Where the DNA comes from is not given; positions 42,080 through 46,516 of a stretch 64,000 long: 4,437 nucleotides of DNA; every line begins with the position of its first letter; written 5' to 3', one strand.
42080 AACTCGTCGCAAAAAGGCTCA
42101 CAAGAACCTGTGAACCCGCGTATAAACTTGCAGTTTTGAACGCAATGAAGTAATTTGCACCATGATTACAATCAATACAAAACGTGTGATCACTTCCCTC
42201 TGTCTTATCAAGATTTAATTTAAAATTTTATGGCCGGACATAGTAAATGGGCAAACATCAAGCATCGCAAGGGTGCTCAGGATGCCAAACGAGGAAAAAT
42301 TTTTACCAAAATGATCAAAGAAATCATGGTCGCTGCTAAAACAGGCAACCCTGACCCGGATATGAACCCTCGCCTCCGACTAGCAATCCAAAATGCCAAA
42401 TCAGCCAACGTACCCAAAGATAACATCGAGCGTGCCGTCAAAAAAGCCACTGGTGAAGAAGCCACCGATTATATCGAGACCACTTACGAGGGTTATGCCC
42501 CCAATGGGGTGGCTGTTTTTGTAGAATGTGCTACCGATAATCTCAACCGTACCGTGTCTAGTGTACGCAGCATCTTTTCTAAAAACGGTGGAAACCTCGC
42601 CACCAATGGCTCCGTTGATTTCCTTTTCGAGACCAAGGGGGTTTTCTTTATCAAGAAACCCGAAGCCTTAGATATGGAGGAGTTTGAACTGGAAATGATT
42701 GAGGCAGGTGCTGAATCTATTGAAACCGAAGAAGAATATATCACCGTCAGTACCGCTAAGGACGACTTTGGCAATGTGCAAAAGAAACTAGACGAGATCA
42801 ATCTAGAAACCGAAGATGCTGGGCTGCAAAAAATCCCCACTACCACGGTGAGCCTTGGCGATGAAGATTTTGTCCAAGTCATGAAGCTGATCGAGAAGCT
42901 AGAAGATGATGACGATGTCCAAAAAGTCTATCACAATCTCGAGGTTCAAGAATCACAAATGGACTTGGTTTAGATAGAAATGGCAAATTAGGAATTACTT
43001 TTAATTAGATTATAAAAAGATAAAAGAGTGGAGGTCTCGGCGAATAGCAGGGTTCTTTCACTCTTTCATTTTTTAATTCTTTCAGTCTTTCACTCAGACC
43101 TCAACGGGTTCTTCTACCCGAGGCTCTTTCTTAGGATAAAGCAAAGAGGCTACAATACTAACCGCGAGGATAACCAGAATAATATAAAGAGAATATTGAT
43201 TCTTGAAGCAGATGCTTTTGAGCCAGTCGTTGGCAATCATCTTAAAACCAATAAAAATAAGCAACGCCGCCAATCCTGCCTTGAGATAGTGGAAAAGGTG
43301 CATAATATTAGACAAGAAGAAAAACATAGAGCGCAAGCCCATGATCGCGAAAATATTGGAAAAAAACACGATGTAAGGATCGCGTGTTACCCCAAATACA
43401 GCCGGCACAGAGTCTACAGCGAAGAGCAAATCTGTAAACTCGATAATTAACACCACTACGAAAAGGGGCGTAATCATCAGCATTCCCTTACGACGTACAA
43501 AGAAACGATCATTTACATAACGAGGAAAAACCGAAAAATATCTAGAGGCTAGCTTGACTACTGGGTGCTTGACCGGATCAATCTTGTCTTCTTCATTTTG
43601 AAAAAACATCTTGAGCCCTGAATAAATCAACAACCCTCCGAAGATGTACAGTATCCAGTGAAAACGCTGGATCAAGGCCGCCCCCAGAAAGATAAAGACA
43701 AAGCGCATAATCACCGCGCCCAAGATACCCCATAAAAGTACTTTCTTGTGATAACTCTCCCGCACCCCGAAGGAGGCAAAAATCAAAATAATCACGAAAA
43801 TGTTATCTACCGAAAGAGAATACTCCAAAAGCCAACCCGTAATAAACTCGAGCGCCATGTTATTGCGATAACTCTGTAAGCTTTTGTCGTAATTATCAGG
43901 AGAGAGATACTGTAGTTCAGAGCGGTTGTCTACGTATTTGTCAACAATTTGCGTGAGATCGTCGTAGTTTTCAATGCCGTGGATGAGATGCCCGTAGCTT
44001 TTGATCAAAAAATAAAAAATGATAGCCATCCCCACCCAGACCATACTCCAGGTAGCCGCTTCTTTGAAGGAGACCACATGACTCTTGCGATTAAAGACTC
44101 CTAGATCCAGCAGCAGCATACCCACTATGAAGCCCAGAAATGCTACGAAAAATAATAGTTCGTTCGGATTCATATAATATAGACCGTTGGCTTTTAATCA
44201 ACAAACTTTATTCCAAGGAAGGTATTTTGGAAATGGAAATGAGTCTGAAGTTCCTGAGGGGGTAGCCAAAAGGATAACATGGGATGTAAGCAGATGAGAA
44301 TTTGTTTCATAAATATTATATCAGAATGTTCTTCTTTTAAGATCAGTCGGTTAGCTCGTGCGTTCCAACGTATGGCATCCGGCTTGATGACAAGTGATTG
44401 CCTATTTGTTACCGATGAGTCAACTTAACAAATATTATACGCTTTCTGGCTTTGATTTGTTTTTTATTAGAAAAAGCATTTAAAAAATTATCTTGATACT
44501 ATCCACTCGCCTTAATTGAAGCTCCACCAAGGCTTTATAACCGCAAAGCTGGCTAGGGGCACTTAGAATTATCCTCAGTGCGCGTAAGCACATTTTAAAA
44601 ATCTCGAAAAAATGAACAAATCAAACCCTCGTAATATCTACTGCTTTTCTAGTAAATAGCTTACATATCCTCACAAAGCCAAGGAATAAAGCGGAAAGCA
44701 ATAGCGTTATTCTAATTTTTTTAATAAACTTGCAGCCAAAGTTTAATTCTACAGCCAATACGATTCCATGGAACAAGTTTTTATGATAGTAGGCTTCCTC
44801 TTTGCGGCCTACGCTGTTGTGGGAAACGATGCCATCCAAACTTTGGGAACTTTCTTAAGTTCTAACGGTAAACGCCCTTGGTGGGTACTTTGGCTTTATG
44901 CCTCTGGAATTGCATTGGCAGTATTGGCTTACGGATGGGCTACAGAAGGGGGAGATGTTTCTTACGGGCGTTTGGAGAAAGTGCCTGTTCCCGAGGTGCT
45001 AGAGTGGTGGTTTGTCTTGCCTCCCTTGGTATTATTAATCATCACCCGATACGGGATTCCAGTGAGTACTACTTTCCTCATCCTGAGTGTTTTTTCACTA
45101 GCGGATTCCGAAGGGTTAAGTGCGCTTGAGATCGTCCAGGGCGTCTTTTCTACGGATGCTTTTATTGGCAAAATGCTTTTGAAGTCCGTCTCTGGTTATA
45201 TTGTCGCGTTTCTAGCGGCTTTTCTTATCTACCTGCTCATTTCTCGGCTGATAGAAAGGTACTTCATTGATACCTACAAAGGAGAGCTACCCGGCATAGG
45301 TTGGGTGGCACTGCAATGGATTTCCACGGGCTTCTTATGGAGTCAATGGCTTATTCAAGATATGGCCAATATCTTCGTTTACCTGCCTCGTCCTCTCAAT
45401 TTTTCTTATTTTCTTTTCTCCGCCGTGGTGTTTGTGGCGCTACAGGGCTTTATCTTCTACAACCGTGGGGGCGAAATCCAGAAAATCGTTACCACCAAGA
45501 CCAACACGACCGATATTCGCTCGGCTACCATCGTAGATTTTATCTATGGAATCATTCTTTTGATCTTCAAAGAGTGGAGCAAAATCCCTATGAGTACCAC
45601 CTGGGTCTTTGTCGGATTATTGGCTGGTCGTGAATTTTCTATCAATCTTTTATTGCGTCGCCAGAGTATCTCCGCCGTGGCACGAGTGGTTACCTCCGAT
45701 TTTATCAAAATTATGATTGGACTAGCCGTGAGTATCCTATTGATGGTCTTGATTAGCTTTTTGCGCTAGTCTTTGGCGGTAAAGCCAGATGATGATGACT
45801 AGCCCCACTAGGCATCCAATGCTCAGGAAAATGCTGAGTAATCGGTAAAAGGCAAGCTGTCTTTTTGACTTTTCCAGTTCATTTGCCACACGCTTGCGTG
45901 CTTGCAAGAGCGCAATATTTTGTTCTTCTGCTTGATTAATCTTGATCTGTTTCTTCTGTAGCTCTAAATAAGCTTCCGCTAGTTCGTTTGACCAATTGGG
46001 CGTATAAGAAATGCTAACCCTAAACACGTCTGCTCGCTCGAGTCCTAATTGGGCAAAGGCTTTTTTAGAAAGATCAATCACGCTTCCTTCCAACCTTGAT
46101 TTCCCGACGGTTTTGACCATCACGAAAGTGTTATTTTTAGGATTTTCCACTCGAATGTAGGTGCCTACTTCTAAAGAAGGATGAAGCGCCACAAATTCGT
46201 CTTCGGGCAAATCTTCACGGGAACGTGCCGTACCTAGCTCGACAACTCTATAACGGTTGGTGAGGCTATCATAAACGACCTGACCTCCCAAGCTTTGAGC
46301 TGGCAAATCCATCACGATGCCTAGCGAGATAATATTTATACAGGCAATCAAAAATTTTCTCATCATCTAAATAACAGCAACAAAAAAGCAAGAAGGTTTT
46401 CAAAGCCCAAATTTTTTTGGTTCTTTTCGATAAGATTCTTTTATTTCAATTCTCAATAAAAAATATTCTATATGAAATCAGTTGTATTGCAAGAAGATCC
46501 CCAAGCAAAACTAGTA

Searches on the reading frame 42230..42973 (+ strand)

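Call 8: search_protein_families(library=pfam, proteins=[window:42230-42973:+], max_evalue=0.001)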
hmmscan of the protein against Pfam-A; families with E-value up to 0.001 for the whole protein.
window:42230-42973:+ (247 aa): 2 families
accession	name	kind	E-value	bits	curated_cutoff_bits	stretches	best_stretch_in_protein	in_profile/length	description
PF01709.26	Transcrip_reg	-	1e-54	185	27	1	81-237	1-160/160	TACO1/YebC second and third domain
PF20772.2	TACO1_YebC_N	-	5.6e-37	126.5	36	1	5-76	1-73/73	TACO1/YebC protein N-terminal domain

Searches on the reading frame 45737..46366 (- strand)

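Call 14: search_protein_families(library=pfam, proteins=[window:45737-46366:-], max_evalue=0.0001)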
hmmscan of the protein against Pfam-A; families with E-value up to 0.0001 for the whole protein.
window:45737-46366:- (209 aa): 1 family
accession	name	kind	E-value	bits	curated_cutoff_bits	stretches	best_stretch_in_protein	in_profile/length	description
PF03330.24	DPBB_1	-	3e-07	31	28.8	1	58-118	24-82/83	Lytic transglycolase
